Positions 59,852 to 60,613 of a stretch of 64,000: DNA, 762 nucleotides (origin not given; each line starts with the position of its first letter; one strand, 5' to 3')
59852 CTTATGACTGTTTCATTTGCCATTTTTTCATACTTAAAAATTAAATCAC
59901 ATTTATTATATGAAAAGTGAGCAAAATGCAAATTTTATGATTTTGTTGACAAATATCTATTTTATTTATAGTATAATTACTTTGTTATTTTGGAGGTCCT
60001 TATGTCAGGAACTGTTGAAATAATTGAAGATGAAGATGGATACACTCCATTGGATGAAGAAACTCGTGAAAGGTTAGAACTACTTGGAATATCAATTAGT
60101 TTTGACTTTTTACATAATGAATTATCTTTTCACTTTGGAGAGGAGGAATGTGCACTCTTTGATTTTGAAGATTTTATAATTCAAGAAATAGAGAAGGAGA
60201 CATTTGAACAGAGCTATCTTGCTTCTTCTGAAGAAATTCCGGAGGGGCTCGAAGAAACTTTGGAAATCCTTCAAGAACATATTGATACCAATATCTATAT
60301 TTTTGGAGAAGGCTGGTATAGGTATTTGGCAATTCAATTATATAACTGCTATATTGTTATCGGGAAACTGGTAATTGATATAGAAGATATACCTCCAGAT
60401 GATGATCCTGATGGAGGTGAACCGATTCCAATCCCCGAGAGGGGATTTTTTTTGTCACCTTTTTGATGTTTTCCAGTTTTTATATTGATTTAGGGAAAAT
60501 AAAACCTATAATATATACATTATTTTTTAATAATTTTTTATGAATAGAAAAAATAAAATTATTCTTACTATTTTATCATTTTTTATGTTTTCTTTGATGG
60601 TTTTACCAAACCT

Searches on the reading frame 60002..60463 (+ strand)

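Call 35: search_protein_families(library=pfam, max_evalue=0.1, proteins=[window:60002-60463:+])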
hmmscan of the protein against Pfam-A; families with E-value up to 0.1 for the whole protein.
seq(154 aa): 0 families

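Call 63: search_protein_families(library=ncbifam, max_evalue=0.1, proteins=[window:60002-60463:+])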
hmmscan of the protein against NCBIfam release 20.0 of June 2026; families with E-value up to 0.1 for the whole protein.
seq(154 aa): 0 families

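Call 64: search_protein_families(library=padloc, max_evalue=0.1, proteins=[window:60002-60463:+])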
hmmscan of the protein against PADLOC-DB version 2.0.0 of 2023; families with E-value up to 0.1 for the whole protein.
seq(154 aa): 1 family
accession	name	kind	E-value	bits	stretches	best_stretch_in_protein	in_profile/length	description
PDLC03966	TmtA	-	0.0068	12.2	1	38-96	541-590/1655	-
